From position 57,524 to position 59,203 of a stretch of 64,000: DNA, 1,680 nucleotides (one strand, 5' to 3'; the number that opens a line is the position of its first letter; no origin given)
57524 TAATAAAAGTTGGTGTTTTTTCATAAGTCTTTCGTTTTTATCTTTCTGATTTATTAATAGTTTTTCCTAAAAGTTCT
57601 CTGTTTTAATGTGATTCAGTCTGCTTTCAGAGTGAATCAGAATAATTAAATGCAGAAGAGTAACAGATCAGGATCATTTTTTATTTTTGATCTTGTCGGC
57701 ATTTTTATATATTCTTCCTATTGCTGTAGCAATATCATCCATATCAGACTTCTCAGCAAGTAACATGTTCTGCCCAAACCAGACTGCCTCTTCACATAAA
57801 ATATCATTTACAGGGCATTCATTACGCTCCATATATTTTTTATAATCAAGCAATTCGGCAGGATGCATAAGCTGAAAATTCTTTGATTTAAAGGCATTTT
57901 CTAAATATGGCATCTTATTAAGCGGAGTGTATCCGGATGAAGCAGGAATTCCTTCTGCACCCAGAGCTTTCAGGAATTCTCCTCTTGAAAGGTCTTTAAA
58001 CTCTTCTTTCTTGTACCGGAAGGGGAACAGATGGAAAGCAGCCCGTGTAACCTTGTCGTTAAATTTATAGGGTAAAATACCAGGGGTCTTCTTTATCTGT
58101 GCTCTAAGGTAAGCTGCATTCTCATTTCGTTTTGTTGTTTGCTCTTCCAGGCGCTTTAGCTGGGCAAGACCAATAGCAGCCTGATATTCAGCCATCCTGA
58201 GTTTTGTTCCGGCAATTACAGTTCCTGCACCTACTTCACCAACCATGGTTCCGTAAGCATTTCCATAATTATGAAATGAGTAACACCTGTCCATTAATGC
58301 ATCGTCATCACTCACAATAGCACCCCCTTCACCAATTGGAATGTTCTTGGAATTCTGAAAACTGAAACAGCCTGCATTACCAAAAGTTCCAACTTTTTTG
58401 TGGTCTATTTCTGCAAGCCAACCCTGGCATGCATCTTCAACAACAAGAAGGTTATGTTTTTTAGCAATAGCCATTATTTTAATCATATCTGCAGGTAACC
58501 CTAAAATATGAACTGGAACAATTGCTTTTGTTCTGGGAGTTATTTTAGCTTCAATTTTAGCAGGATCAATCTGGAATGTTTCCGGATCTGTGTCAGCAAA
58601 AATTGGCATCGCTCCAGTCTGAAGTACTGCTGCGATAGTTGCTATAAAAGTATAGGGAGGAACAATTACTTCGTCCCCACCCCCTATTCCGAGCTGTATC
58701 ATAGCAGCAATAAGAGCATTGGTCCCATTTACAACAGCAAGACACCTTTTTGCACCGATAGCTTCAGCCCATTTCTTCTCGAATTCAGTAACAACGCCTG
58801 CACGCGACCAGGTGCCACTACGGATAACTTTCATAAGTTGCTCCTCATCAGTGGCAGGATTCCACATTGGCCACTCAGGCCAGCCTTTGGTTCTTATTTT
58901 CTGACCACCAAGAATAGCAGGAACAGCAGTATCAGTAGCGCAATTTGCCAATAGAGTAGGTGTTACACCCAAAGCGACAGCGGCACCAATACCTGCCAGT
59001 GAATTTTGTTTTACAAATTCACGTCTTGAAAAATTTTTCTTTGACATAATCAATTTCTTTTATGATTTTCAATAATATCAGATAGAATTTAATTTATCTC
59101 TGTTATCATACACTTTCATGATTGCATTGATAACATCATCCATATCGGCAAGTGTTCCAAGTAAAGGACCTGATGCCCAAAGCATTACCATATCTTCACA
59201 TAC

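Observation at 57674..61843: Three tandem Tat-exported DegT/EryC1-type PLP sugar aminotransferases inside a catabolic glycan locus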

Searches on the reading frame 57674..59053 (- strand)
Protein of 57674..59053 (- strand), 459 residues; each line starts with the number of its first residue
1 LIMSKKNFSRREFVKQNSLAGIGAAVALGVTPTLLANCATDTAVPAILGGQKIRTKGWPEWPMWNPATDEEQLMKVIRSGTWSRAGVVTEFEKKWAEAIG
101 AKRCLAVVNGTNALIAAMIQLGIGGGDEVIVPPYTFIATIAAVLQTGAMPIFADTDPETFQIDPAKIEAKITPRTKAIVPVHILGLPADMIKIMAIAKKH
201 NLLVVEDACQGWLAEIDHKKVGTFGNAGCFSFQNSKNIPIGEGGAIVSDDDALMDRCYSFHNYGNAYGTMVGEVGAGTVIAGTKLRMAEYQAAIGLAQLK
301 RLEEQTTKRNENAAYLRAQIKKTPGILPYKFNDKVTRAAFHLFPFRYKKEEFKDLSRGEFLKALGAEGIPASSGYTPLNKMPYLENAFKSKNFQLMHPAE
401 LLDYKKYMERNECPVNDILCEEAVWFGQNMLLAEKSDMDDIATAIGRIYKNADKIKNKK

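Call 3: search_protein_families(library=pfam, proteins=[window:57674-59053:-])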
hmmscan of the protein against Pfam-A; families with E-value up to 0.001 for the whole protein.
window:57674-59053:- (459 aa): 6 families
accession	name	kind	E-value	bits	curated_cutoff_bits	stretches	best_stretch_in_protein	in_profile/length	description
PF01041.23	DegT_DnrJ_EryC1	-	1.2e-99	334.4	19.8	1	69-396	7-329/360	DegT/DnrJ/EryC1/StrS aminotransferase family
PF00155.27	Aminotran_1_2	-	3.2e-07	30.3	19.7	1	88-206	44-184/361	Aminotransferase class I and II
PF01276.26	OKR_DC_1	-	4.3e-06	26.2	27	1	85-162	65-142/417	Orn/Lys/Arg decarboxylase, major domain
PF00266.25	Aminotran_5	-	4.7e-06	26.3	21.5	1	88-221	45-190/371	Aminotransferase class-V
PF01053.26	Cys_Met_Meta_PP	-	5.9e-06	25.5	27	1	88-209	54-175/381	Cys/Met metabolism PLP-dependent enzyme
PF01212.27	Beta_elim_lyase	-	0.00012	22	27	1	88-328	34-273/288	Beta-eliminating lyase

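Call 4: search_protein_families(library=ncbifam, proteins=[window:57674-59053:-])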
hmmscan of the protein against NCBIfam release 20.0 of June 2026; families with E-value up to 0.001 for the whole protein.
window:57674-59053:- (459 aa): 27 families (the best 25 are shown)
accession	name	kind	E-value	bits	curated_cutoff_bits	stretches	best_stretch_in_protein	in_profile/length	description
TIGR03588.1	PseC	equivalog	6.6e-64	216.2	423.5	1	69-394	13-346/380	UDP-4-amino-4,6-dideoxy-N-acetyl-beta-L-altrosamine transaminase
NF008687.0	PRK11706.1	equivalog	2.7e-61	207.4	375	1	69-388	13-333/375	dTDP-4-amino-4,6-dideoxygalactose transaminase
TIGR04181.1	NHT_00031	hypoth_equivalog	3.5e-57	193.9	420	1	68-391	11-342/359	LegC family aminotransferase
NF008658.2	PRK11658.1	equivalog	6.5e-57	192.9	631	1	64-373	8-322/379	UDP-4-amino-4-deoxy-L-arabinose aminotransferase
TIGR04427.1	PLP_DesI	equivalog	1.7e-52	178.9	650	1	86-378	52-333/390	dTDP-4-dehydro-6-deoxyglucose aminotransferase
TIGR02379.1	ECA_wecE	subfamily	9.4e-51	172.7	434.85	1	69-382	13-328/376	dTDP-4-amino-4,6-dideoxy-D-glucose transaminase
NF011936.0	PRK15407.1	equivalog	3.3e-48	164.5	423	2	82-265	60-252/440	lipopolysaccharide biosynthesis protein RfbH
NF041364.1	GntC_guanitoxin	equivalog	1.6e-09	37.2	415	1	105-218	63-184/356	guanitoxin biosynthesis PLP-dependent (S)-gamma-hydroxy-L-arginine cyclodehydratase GntC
NF005816.0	PRK07682.1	equivalog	2.9e-09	36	620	1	105-209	94-204/390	aminotransferase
NF004975.0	PRK06348.1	equivalog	8.9e-09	34.8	549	1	87-208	75-202/384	pyridoxal phosphate-dependent aminotransferase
NF004621.0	PRK05957.1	equivalog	1.7e-08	33.7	498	1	99-181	86-167/389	pyridoxal phosphate-dependent aminotransferase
NF004770.0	PRK06108.1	subfamily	8.5e-07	28.1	422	1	84-208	79-210/396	pyridoxal phosphate-dependent aminotransferase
NF006569.0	PRK09082.1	subfamily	1e-06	28.1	420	1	84-207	73-202/386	methionine aminotransferase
NF005744.0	PRK07568.1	subfamily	1.8e-06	27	389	1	80-207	67-201/398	pyridoxal phosphate-dependent aminotransferase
NF006488.0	PRK08912.1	equivalog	1.9e-06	27.1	498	1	98-179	83-164/387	aminotransferase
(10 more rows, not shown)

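Call 14: find_homologous_proteins(query=window:57674-59053:-, max_evalue=1e-20)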
Query window:57674-59053:- (459 aa): 7999 proteins with E <= 1e-20 among 8000 candidates; the best 120 are listed.
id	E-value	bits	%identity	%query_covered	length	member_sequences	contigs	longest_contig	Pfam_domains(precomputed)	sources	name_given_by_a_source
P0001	0.0e+0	1045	100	100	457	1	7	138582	PF00155.28,PF00266.26,PF01053.27,PF01041.24,PF01276.27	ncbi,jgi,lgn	jgi:dTDP-4-amino-4,6-dideoxygalactose transaminase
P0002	2.5e-280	948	89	99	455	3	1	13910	PF00155.28,PF01053.27,PF01041.24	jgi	jgi:perosamine synthetase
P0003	3.4e-280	947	89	100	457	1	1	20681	PF00155.28,PF00266.26,PF01212.28,PF01053.27,PF01041.24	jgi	jgi:perosamine synthetase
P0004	1.2e-278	942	88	100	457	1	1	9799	PF00155.28,PF00266.26,PF01053.27,PF01041.24,PF01276.27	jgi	-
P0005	1.3e-278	942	88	99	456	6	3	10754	PF00266.26,PF01053.27,PF01041.24,PF01276.27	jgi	-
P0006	2.9e-273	924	86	100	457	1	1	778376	PF00155.28,PF00266.26,PF01053.27,PF01041.24,PF01276.27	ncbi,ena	-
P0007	3.8e-271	917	85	100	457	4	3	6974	PF01041.24,PF01276.27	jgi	jgi:perosamine synthetase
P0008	2.6e-270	915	85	100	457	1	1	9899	PF01041.24,PF01276.27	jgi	jgi:perosamine synthetase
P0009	6.2e-270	913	86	100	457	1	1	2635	PF00155.28,PF00266.26,PF01212.28,PF01053.27,PF01041.24,PF01276.27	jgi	jgi:perosamine synthetase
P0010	4.2e-269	911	84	99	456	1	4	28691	PF00155.28,PF00266.26,PF01053.27,PF01041.24,PF01276.27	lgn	-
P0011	4.4e-269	911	84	99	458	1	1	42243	PF00155.28,PF01041.24,PF01276.27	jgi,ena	-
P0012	3.1e-264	895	83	100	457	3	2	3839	PF00155.28,PF00266.26,PF01041.24,PF01276.27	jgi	-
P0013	7.8e-264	893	83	99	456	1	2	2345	PF00155.28,PF00266.26,PF01053.27,PF01041.24,PF01276.27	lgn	-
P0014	9.8e-264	893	83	99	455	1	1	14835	PF00155.28,PF00266.26,PF01053.27,PF01041.24,PF01276.27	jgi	jgi:perosamine synthetase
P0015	1.1e-262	889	82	100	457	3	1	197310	PF00155.28,PF00266.26,PF01212.28,PF01041.24,PF01276.27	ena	-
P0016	2.2e-262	888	82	99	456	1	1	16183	PF00155.28,PF00266.26,PF01212.28,PF01053.27,PF01041.24,PF01276.27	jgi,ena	-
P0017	7.1e-262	887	83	100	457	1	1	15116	PF00266.26,PF01212.28,PF01053.27,PF01041.24,PF01276.27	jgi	jgi:perosamine synthetase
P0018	6.6e-261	884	82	99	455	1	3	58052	PF00155.28,PF00266.26,PF01041.24,PF01276.27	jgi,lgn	jgi:perosamine synthetase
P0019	2.4e-260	882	82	100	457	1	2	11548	PF00155.28,PF00266.26,PF01053.27,PF01041.24,PF01276.27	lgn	-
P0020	2.5e-260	882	81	100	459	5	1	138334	PF00155.28,PF00266.26,PF01212.28,PF01053.27,PF01041.24,PF01276.27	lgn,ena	-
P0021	1.1e-259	880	82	99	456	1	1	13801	PF00155.28,PF00266.26,PF01212.28,PF01053.27,PF01041.24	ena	-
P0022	1.6e-259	879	82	100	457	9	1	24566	PF00155.28,PF01041.24,PF01276.27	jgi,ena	jgi:dTDP-4-amino-4,6-dideoxygalactose transaminase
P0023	2.3e-259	879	81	99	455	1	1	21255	PF00266.26,PF01053.27,PF01041.24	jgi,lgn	jgi:perosamine synthetase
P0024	2.3e-259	879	82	100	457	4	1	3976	PF00155.28,PF00266.26,PF01212.28,PF01053.27,PF01041.24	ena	-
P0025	2.3e-259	879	81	100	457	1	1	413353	PF00266.26,PF01053.27,PF01041.24,PF01276.27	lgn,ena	-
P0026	2.9e-259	878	82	100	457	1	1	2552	PF00155.28,PF00266.26,PF01212.28,PF01053.27,PF01041.24,PF01276.27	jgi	jgi:perosamine synthetase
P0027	3.0e-259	878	82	100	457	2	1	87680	PF00155.28,PF00266.26,PF01053.27,PF01041.24,PF01276.27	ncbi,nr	ncbi:MAG: DegT/DnrJ/EryC1/StrS family aminotransferase [Bacteroidia bacterium]|nr:DegT/DnrJ/EryC1/St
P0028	3.4e-259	878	82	100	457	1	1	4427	PF00266.26,PF01212.28,PF01053.27,PF01041.24,PF01276.27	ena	-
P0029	1.4e-258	876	81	99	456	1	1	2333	PF00266.26,PF01053.27,PF01041.24,PF01276.27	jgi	jgi:perosamine synthetase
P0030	1.6e-258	876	82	99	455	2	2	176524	PF00155.28,PF01041.24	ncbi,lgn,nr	ncbi:MAG: DegT/DnrJ/EryC1/StrS family aminotransferase [Bacteroidales bacterium]|nr:DegT/DnrJ/EryC1/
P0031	2.7e-258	875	82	100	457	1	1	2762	PF00155.28,PF00266.26,PF01212.28,PF01053.27,PF01041.24,PF01276.27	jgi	jgi:perosamine synthetase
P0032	3.0e-258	875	80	100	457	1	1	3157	PF00266.26,PF01053.27,PF01041.24,PF01276.27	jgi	jgi:dTDP-4-amino-4,6-dideoxygalactose transaminase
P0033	5.0e-258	874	81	99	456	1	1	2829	PF01053.27,PF01041.24,PF01276.27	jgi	jgi:dTDP-4-amino-4,6-dideoxygalactose transaminase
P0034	6.4e-258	874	80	99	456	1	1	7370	PF00155.28,PF00266.26,PF01053.27,PF01041.24,PF01276.27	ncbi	-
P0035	6.5e-258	874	82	99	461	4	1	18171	PF00155.28,PF00266.26,PF01041.24,PF01276.27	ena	-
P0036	1.8e-257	872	81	99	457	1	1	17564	PF00155.28,PF01053.27,PF01041.24,PF01276.27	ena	-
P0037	1.7e-256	869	81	100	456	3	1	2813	PF00155.28,PF00266.26,PF01212.28,PF01041.24,PF01276.27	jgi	jgi:dTDP-4-amino-4,6-dideoxygalactose transaminase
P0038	2.6e-256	868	81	100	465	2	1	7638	PF00155.28,PF00266.26,PF01041.24,PF01276.27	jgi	jgi:perosamine synthetase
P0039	5.1e-256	867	80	99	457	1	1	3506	PF00266.26,PF01053.27,PF01041.24,PF01276.27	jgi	jgi:perosamine synthetase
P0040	7.0e-256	867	81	98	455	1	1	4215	PF00155.28,PF00266.26,PF01041.24,PF01276.27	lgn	-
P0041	7.0e-256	867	80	100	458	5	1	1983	PF00155.28,PF01053.27,PF01041.24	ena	-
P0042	1.0e-255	866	81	100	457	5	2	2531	PF00155.28,PF00266.26,PF01053.27,PF01041.24,PF01276.27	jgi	jgi:perosamine synthetase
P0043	1.8e-255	866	80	99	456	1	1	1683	PF00155.28,PF00266.26,PF01212.28,PF01041.24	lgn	-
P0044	3.7e-255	865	81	99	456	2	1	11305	PF00155.28,PF01053.27,PF01041.24,PF01276.27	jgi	jgi:perosamine synthetase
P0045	4.6e-255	864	81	99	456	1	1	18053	PF00155.28,PF00266.26,PF01212.28,PF01053.27,PF01041.24,PF01276.27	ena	-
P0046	7.0e-255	864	83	96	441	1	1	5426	PF00155.28,PF00266.26,PF01212.28,PF01053.27,PF01041.24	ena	-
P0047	2.5e-254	862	79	100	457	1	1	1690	PF00266.26,PF01053.27,PF01041.24,PF01276.27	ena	-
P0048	3.8e-254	861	80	100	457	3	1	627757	PF00155.28,PF01041.24,PF01276.27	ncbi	-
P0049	5.5e-254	861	80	100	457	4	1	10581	PF00155.28,PF00266.26,PF01053.27,PF01041.24,PF01276.27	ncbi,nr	ncbi:MAG TPA: glutamine--scyllo-inositol aminotransferase [Bacteroidales bacterium]|nr:glutamine--sc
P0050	6.1e-254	861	80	99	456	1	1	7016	PF00155.28,PF00266.26,PF01212.28,PF01053.27,PF01041.24,PF01276.27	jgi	jgi:dTDP-4-amino-4,6-dideoxygalactose transaminase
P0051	1.3e-253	860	82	96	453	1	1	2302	PF00155.28,PF00266.26,PF01053.27,PF01041.24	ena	-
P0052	1.4e-253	860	81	99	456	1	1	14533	PF00155.28,PF01053.27,PF01041.24,PF01276.27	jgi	jgi:perosamine synthetase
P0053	1.4e-253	859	80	99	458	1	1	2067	PF00155.28,PF00266.26,PF01212.28,PF01053.27,PF01041.24,PF01276.27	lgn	-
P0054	1.8e-253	859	79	100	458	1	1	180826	PF00155.28,PF00266.26,PF01212.28,PF01053.27,PF01041.24,PF01276.27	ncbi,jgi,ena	-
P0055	3.7e-253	858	79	100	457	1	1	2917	PF01053.27,PF01041.24,PF01276.27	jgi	jgi:perosamine synthetase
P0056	9.3e-253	857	79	99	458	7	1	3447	PF00155.28,PF00266.26,PF01041.24,PF01276.27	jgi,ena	-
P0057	1.1e-252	856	79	99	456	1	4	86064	PF00155.28,PF01053.27,PF01041.24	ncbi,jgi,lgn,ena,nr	ncbi:MAG TPA: DegT/DnrJ/EryC1/StrS family aminotransferase [Bacteroidales bacterium]|nr:DegT/DnrJ/Er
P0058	1.5e-252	856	80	99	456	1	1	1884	PF00155.28,PF00266.26,PF01053.27,PF01041.24,PF01276.27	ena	-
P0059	1.6e-252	856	80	99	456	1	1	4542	PF00155.28,PF01053.27,PF01041.24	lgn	-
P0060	2.7e-252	855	79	99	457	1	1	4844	PF00155.28,PF00266.26,PF01212.28,PF01053.27,PF01041.24,PF01276.27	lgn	-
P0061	2.9e-252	855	80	99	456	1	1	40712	PF00155.28,PF00266.26,PF01212.28,PF01041.24,PF01276.27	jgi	jgi:perosamine synthetase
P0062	3.3e-252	855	80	98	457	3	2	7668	PF00155.28,PF00266.26,PF01053.27,PF01041.24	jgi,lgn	-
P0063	4.5e-252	854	79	100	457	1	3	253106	PF00266.26,PF01041.24,PF01276.27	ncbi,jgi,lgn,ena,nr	ncbi:MAG TPA: DegT/DnrJ/EryC1/StrS family aminotransferase [Bacteroidales bacterium]|nr:DegT/DnrJ/Er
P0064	4.9e-252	854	79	99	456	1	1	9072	PF00155.28,PF00266.26,PF01212.28,PF01053.27,PF01041.24,PF01276.27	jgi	jgi:dTDP-4-amino-4,6-dideoxygalactose transaminase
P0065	6.1e-252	854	81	100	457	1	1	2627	PF00155.28,PF00266.26,PF01053.27,PF01041.24,PF01276.27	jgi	jgi:perosamine synthetase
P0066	7.0e-252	854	80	100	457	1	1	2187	PF00155.28,PF01053.27,PF01041.24,PF01276.27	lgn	-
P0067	7.6e-252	854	79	99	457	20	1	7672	PF00266.26,PF01053.27,PF01041.24,PF01276.27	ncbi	-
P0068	8.6e-252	854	80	99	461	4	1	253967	PF01053.27,PF01041.24,PF01276.27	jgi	jgi:dTDP-4-amino-4,6-dideoxygalactose transaminase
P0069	1.2e-251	853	79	99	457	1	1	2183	PF01041.24,PF01276.27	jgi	-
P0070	2.0e-251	852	79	99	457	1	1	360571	PF00155.28,PF00266.26,PF01053.27,PF01041.24,PF01276.27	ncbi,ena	-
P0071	5.3e-251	851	79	99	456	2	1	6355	PF01041.24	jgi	-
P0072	6.2e-251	851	79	100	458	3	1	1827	PF00155.28,PF00266.26,PF01212.28,PF01053.27,PF01041.24,PF01276.27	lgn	-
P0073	7.4e-251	850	78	99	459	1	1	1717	PF00155.28,PF01041.24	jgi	-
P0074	1.0e-250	850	80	99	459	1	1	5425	PF01053.27,PF01041.24,PF01276.27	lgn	-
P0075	1.1e-250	850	79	100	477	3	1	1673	PF00155.28,PF00266.26,PF01053.27,PF01041.24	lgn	-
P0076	1.1e-250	850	80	99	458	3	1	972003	PF00155.28,PF00266.26,PF01212.28,PF01053.27,PF01041.24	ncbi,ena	-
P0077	2.3e-249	846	79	99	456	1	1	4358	PF00155.28,PF00266.26,PF01212.28,PF01053.27,PF01041.24,PF01276.27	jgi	jgi:perosamine synthetase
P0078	5.2e-249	844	78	100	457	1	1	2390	PF00155.28,PF00266.26,PF01053.27,PF01041.24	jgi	jgi:perosamine synthetase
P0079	1.5e-248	843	78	99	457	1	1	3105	PF00155.28,PF01053.27,PF01041.24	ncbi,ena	-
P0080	1.5e-248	843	78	99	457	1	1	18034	PF00155.28,PF01212.28,PF01053.27,PF01041.24,PF01276.27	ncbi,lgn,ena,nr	ncbi:MAG TPA: glutamine--scyllo-inositol aminotransferase [Bacteroidales bacterium]|nr:glutamine--sc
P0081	1.5e-248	843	79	99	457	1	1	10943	PF00155.28,PF01212.28,PF01053.27,PF01041.24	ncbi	ncbi:MAG: DegT/DnrJ/EryC1/StrS family aminotransferase [Bacteroidota bacterium]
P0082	1.6e-248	843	78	99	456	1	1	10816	PF00155.28,PF00266.26,PF01212.28,PF01053.27,PF01041.24,PF01276.27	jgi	jgi:perosamine synthetase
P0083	2.3e-248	842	78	99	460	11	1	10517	PF00155.28,PF00266.26,PF01053.27,PF01041.24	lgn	-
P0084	3.2e-248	842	79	100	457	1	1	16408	PF00155.28,PF00266.26,PF01053.27,PF01041.24,PF01276.27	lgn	-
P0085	5.2e-248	841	79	99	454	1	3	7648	PF01053.27,PF01041.24,PF01276.27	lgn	-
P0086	5.9e-248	841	79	99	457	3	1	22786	PF00155.28,PF00266.26,PF01212.28,PF01053.27,PF01041.24,PF01276.27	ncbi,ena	-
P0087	8.0e-248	840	77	99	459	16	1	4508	PF00155.28,PF01053.27,PF01041.24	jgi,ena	-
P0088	1.9e-247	839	78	99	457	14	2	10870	PF01041.24,PF01276.27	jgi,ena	-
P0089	2.7e-247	839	79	99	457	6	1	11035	PF00155.28,PF00266.26,PF01053.27,PF01041.24,PF01276.27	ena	-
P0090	2.8e-247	839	78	99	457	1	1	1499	PF00155.28,PF00266.26,PF01053.27,PF01041.24,PF01276.27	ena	-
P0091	3.3e-247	838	78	99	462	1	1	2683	PF00266.26,PF01053.27,PF01041.24,PF01276.27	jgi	-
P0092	6.0e-247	838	79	98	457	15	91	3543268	PF00155.28,PF00266.26,PF01041.24,PF01276.27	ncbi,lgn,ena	ncbi:MAG: DegT/DnrJ/EryC1/StrS family aminotransferase [Bacteroidales bacterium]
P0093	6.3e-247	838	78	100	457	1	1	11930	PF00155.28,PF01212.28,PF01041.24,PF01276.27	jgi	jgi:perosamine synthetase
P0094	7.5e-247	837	79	100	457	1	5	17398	PF00155.28,PF00266.26,PF01053.27,PF01041.24,PF01276.27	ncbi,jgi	jgi:perosamine synthetase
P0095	1.8e-246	836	79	100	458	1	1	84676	PF00155.28,PF00266.26,PF01053.27,PF01041.24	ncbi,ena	-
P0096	4.1e-246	835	78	100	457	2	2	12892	PF00155.28,PF01041.24,PF01276.27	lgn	-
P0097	6.5e-246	834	78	99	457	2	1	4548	PF01053.27,PF01041.24,PF01276.27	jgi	jgi:dTDP-4-amino-4,6-dideoxygalactose transaminase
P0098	3.8e-245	832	79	99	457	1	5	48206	PF00155.28,PF00266.26,PF01053.27,PF01041.24,PF01276.27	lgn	-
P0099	5.5e-245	831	78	99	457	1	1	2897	PF00155.28,PF01212.28,PF01053.27,PF01041.24,PF01276.27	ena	-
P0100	9.9e-245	830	78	99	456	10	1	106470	PF00155.28,PF01041.24,PF01276.27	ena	-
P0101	1.3e-244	830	78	99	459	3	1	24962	PF00155.28,PF00266.26,PF01041.24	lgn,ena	-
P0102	2.4e-244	829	78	100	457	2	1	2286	PF00155.28,PF00266.26,PF01041.24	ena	-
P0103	3.7e-244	828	78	99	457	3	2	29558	PF00155.28,PF00266.26,PF01212.28,PF01053.27,PF01041.24,PF01276.27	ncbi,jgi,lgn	-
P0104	4.8e-244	828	78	100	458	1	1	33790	PF00155.28,PF00266.26,PF01041.24,PF01276.27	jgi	jgi:dTDP-4-amino-4,6-dideoxygalactose transaminase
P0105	1.5e-243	826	77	99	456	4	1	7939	PF00155.28,PF00266.26,PF01212.28,PF01053.27,PF01041.24,PF01276.27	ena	-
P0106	2.0e-243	826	77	99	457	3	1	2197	PF00155.28,PF01053.27,PF01041.24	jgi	-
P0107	2.6e-243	826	76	99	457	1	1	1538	PF00155.28,PF01041.24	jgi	jgi:perosamine synthetase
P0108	2.9e-243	825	77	98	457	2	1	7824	PF00155.28,PF00266.26,PF01053.27,PF01041.24,PF01276.27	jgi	-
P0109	3.8e-243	825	77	100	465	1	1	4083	PF00155.28,PF01041.24,PF01276.27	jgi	jgi:dTDP-4-amino-4,6-dideoxygalactose transaminase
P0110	4.0e-243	825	75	99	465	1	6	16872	PF01053.27,PF01041.24,PF01276.27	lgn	-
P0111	1.5e-242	823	76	99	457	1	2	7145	PF00155.28,PF00266.26,PF01041.24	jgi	jgi:perosamine synthetase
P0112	2.3e-242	822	78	100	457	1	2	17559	PF00155.28,PF00266.26,PF01053.27,PF01041.24,PF01276.27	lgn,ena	-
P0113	3.9e-242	822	77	99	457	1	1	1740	PF00155.28,PF00266.26,PF01053.27,PF01041.24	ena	-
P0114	4.5e-242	822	77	98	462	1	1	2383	PF00266.26,PF01041.24,PF01276.27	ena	-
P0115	7.3e-242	821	76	99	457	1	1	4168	PF00155.28,PF00266.26,PF01212.28,PF01053.27,PF01041.24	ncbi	-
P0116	1.4e-241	820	76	99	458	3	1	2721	PF00266.26,PF01041.24,PF01276.27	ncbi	-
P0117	1.9e-241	819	77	100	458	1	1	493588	PF00155.28,PF00266.26,PF01041.24,PF01276.27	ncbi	ncbi:MAG: DegT/DnrJ/EryC1/StrS family aminotransferase [Mangrovibacterium sp.]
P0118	2.1e-241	819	80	99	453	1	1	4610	PF00155.28,PF00266.26,PF01212.28,PF01053.27,PF01041.24,PF01276.27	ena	-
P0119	3.7e-241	818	76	98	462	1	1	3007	PF00155.28,PF00266.26,PF01041.24,PF01276.27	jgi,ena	-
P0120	4.4e-240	815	76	99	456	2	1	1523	PF00155.28,PF01053.27,PF01041.24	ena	-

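Call 37: find_encoding_contigs(protein=P0001, flank=10000, max_places=3)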
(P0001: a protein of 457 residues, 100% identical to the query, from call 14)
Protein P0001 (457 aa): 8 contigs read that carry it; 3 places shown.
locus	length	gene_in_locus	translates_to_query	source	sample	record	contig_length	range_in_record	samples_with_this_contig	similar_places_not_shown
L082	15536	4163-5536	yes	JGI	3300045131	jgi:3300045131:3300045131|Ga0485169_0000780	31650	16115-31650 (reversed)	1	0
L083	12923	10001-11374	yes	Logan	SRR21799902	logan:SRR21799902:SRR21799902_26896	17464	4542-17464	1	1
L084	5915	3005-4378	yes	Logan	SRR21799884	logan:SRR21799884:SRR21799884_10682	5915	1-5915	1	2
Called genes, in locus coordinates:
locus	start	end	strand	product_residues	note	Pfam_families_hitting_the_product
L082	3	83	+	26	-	?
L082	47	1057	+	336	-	PF08522:BT_3987-like_N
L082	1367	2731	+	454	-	PF01041:DegT_DnrJ_EryC1, PF01053:Cys_Met_Meta_PP (weak), PF01212:Beta_elim_lyase (faint)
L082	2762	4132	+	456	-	PF00155:Aminotran_1_2, PF00266:Aminotran_5 (weak), PF01041:DegT_DnrJ_EryC1, PF01053:Cys_Met_Meta_PP (weak)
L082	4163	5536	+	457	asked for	PF01041:DegT_DnrJ_EryC1, PF01053:Cys_Met_Meta_PP (weak), PF00155:Aminotran_1_2 (weak), PF00266:Aminotran_5 (faint), PF01276:OKR_DC_1 (weak)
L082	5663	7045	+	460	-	-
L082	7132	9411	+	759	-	PF16126:DUF4838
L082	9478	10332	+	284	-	PF06439:3keto-disac_hyd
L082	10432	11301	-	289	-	PF02311:AraC_binding (faint), PF07883:Cupin_2 (weak), PF12833:HTH_18, PF00165:HTH_AraC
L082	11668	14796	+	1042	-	PF13620:CarboxypepD_reg, PF13715:CarbopepD_reg_2, PF07715:Plug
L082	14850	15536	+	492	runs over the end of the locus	PF14322:SusD-like_3, PF07980:SusD_RagB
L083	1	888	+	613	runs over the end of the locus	PF14322:SusD-like_3, PF12771:SusD-like_2 (faint), PF07980:SusD_RagB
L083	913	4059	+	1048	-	PF13620:CarboxypepD_reg (weak), PF13715:CarbopepD_reg_2 (weak), PF07715:Plug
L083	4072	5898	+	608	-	PF14322:SusD-like_3, PF07980:SusD_RagB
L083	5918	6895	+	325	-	PF08522:BT_3987-like_N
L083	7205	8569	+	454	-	PF01041:DegT_DnrJ_EryC1, PF01053:Cys_Met_Meta_PP (weak), PF01212:Beta_elim_lyase (faint)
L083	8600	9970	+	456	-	PF00155:Aminotran_1_2, PF00266:Aminotran_5 (weak), PF01041:DegT_DnrJ_EryC1, PF01053:Cys_Met_Meta_PP (weak)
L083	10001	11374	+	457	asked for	PF01041:DegT_DnrJ_EryC1, PF01053:Cys_Met_Meta_PP (weak), PF00155:Aminotran_1_2 (weak), PF00266:Aminotran_5 (faint), PF01276:OKR_DC_1 (weak)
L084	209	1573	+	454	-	PF01041:DegT_DnrJ_EryC1, PF01053:Cys_Met_Meta_PP (weak), PF01212:Beta_elim_lyase (faint)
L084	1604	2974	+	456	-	PF00155:Aminotran_1_2, PF00266:Aminotran_5 (weak), PF01041:DegT_DnrJ_EryC1, PF01053:Cys_Met_Meta_PP (weak)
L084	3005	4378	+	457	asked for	PF01041:DegT_DnrJ_EryC1, PF01053:Cys_Met_Meta_PP (weak), PF00155:Aminotran_1_2 (weak), PF00266:Aminotran_5 (faint), PF01276:OKR_DC_1 (weak)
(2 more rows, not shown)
